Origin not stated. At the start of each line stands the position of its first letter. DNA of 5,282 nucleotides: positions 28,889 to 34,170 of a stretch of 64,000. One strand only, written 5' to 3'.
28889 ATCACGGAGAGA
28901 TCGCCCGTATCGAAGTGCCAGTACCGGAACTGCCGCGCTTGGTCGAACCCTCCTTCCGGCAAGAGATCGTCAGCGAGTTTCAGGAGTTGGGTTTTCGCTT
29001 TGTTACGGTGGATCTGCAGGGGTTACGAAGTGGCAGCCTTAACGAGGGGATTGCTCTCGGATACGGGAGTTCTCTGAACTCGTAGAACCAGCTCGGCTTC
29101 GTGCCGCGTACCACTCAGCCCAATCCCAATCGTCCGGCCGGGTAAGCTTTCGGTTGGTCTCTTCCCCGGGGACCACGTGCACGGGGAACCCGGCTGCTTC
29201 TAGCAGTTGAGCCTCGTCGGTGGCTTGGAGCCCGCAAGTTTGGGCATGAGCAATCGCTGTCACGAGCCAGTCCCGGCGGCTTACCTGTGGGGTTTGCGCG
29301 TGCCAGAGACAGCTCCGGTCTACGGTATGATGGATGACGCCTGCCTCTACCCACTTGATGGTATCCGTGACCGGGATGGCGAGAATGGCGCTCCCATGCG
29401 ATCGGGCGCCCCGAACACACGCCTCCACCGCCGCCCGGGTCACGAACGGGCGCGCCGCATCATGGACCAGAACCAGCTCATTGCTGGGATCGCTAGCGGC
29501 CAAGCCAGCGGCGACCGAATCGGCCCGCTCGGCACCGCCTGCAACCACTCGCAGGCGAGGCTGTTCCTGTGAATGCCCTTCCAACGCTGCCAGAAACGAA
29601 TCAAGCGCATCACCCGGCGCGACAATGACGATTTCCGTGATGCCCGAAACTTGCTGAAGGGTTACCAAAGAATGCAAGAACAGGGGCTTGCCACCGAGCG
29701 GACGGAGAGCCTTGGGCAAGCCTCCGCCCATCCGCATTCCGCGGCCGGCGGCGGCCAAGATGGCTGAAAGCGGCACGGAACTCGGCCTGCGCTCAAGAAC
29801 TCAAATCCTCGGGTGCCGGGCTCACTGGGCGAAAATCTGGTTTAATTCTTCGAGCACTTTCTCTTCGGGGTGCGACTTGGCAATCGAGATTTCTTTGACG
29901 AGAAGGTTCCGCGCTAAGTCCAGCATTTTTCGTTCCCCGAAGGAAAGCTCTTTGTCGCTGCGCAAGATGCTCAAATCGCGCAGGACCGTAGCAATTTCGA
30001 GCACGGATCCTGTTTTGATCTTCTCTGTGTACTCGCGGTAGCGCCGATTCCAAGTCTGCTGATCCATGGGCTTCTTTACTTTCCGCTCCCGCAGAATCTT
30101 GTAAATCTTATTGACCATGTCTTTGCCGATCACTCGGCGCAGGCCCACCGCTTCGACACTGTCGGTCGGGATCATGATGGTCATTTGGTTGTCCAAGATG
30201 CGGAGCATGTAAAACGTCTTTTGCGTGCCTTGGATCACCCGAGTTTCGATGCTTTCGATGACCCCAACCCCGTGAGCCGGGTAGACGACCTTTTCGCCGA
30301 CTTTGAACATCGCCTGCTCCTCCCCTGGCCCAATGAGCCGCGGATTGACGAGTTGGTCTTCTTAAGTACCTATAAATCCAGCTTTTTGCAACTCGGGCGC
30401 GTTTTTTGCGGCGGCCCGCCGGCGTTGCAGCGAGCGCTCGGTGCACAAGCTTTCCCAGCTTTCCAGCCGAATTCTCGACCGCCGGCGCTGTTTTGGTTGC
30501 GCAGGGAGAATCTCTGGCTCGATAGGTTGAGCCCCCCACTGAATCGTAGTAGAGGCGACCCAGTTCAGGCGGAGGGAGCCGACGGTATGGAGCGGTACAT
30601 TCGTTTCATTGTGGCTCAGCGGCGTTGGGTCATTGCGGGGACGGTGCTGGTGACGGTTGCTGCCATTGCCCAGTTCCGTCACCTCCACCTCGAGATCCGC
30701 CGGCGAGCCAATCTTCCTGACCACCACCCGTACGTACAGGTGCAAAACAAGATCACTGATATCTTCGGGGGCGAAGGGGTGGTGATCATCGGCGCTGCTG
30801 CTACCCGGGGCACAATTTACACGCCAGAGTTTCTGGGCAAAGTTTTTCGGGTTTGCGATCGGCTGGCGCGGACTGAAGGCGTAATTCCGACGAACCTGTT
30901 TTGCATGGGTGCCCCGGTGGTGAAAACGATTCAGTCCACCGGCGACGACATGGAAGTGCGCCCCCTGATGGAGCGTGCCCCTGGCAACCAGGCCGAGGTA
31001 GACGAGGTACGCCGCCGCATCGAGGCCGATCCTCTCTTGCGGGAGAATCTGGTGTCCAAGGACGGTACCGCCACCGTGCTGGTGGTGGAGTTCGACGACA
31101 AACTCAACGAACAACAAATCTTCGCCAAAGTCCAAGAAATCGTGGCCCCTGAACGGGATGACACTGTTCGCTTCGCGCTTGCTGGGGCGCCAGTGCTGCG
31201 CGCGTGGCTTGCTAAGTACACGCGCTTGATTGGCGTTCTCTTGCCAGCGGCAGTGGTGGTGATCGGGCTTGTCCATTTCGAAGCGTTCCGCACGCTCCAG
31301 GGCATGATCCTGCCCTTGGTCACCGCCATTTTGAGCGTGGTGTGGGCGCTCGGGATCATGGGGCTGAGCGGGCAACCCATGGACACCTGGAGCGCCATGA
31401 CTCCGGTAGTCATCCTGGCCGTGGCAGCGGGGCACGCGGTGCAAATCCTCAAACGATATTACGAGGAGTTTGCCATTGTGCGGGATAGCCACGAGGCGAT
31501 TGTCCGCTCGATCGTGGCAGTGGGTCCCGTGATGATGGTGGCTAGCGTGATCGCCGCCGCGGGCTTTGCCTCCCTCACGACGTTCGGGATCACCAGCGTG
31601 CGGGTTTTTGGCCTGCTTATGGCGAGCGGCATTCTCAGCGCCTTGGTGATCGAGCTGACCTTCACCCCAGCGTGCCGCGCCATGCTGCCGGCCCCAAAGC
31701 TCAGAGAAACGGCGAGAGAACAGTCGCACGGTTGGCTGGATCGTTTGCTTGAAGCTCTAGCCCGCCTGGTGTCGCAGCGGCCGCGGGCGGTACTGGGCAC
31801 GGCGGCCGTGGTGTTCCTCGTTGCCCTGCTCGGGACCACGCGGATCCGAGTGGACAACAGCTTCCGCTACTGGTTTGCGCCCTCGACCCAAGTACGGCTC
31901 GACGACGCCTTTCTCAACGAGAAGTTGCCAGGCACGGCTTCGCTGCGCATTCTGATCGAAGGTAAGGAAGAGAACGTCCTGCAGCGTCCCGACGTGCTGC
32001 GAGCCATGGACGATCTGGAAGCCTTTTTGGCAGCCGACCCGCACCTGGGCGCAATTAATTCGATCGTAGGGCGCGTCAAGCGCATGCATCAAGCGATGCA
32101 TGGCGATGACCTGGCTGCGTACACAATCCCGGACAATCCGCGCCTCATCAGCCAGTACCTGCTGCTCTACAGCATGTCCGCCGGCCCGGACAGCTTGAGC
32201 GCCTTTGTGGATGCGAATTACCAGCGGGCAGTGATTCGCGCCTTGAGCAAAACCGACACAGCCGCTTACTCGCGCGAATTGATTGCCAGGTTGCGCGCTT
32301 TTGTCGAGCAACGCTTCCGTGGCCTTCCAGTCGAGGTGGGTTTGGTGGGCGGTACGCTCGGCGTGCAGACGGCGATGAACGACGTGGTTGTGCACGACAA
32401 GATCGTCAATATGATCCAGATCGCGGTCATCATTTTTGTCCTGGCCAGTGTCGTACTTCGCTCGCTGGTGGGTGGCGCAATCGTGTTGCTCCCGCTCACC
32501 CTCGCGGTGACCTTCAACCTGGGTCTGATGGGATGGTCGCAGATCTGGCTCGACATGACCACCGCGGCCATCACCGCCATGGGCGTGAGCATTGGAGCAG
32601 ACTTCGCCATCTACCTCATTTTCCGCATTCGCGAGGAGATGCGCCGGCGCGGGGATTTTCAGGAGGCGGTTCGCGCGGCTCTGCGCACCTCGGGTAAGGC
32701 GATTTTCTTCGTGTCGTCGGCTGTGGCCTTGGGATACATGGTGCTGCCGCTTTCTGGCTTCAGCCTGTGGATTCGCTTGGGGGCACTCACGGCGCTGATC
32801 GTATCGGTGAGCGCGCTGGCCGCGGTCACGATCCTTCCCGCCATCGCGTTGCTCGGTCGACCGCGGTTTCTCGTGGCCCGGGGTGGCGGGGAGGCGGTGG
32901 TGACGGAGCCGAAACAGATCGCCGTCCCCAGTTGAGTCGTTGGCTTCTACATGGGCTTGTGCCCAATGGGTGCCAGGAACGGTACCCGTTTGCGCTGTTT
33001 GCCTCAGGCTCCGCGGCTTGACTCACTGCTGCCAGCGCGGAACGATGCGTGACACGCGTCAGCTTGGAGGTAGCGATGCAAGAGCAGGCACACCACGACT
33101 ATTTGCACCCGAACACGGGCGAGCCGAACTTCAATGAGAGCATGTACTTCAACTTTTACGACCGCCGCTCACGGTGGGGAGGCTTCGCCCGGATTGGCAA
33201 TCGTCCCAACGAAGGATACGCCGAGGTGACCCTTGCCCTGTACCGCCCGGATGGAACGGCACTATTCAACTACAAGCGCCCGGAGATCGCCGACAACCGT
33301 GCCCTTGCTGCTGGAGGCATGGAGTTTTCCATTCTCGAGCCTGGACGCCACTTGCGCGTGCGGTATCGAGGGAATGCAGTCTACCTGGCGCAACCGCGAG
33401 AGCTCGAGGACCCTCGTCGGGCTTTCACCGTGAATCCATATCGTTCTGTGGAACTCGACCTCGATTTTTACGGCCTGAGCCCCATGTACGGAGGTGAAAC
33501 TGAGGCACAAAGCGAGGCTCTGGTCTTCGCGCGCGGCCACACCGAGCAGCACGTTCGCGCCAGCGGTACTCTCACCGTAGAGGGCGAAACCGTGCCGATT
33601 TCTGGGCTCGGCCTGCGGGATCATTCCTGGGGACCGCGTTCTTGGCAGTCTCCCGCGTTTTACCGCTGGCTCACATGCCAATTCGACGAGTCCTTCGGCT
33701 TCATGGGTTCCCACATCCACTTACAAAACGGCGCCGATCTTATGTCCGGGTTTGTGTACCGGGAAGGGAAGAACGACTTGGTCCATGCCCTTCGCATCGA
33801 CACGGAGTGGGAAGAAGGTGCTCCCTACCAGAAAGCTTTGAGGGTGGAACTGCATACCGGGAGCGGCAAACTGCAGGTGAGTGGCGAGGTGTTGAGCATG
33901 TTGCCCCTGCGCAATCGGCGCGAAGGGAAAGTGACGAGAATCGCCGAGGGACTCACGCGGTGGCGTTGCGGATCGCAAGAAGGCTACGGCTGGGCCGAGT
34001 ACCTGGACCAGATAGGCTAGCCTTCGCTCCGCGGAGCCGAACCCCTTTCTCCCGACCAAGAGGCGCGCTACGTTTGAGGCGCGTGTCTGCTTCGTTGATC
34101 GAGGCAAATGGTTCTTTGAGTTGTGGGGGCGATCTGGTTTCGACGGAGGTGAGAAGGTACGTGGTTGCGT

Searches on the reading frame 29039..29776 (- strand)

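Call 58: search_protein_families(library=pfam, proteins=[window:29039-29776:-], max_evalue=0.0001)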
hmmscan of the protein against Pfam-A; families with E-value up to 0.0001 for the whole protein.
window:29039-29776:- (245 aa): 2 families
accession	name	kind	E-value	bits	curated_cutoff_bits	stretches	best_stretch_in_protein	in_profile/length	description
PF01128.25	IspD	-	7.9e-62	209.3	27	1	4-223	2-218/221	2-C-methyl-D-erythritol 4-phosphate cytidylyltransferase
PF12804.13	NTP_transf_3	-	4.7e-15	56.5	27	1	6-137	2-123/160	MobA-like NTP transferase domain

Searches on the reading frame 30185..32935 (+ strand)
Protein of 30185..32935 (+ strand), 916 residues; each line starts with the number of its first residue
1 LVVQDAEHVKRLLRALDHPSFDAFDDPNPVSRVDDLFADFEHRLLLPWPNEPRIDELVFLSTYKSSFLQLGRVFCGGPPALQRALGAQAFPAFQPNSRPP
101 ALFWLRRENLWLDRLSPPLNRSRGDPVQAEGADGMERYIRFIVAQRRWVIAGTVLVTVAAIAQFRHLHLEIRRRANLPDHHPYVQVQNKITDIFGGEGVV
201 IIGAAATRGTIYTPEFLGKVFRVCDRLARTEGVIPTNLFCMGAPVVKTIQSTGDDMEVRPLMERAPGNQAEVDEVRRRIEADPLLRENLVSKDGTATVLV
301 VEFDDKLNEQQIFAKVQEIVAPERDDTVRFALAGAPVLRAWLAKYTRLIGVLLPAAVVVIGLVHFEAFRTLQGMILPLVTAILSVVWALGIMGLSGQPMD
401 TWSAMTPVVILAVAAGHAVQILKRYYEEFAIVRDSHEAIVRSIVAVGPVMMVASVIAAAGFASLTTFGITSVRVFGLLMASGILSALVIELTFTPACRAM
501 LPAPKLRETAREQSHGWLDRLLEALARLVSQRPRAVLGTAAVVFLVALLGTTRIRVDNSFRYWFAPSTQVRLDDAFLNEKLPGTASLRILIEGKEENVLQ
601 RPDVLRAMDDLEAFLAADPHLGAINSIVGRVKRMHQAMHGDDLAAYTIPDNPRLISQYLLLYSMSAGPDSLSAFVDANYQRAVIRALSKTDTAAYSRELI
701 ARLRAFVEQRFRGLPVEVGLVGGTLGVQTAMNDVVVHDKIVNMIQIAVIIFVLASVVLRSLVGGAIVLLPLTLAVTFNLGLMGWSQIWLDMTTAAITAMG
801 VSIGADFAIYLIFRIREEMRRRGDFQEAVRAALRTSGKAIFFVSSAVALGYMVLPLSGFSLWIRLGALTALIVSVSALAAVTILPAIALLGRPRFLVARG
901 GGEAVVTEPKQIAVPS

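Call 24: search_protein_families(library=ncbifam, proteins=[window:30185-32935:+], max_evalue=0.000001)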
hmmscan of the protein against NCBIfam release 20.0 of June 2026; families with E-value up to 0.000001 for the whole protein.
window:30185-32935:+ (916 aa): 6 families
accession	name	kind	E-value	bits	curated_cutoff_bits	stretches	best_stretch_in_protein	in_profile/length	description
TIGR00921.1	2A067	subfamily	1.4e-61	208.5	351.9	2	145-557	3-413/733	hydrophobe/amphiphile efflux-3 (HAE3) family transporter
TIGR00833.1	actII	subfamily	8.5e-44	150.1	874.7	2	281-624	102-452/910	MMPL family RND transporter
TIGR03480.1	HpnN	hypoth_equivalog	2e-18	65.8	751.85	2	326-557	247-472/862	hopanoid biosynthesis associated RND transporter like protein HpnN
NF045600.2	BstA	equivalog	1.4e-12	46.4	1400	1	735-895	283-443/903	sterol transporter cytoplasmic membrane protein BstA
NF052608.1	TrhMmycExpMmpL3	equivalog_domain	1.6e-08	33.3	1400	0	355-501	192-341/992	trehalose monomycolate exporter MmpL3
NF052374.1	HopndTporHpnN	equivalog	4.5e-08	31.7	1100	1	735-894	270-429/858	hopanoid transporter HpnN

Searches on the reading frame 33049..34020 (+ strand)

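Call 24: search_protein_families(library=ncbifam, proteins=[window:33049-34020:+], max_evalue=0.000001)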
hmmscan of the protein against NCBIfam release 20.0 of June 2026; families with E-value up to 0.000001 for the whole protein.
window:33049-34020:+ (323 aa): 1 family
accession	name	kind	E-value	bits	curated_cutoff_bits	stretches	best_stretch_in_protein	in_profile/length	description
NF053593.1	Rv3169_fam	subfamily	4.8e-16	58.7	150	1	19-281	17-278/351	Rv3169 family protein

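Call 87: search_protein_families(library=pfam, proteins=[window:33049-34020:+], max_evalue=0.001)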
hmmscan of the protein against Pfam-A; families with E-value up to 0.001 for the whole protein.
window:33049-34020:+ (323 aa): 2 families
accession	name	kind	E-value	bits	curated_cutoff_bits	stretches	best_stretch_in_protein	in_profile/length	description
PF23212.2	DUF7064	-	5.2e-24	85.4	24.7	1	199-321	2-125/126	Domain of unknown function (DUF7064)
PF23213.1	DUF7065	-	1.4e-16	61.6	27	2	132-197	118-183/183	Domain of unknown function (DUF7065)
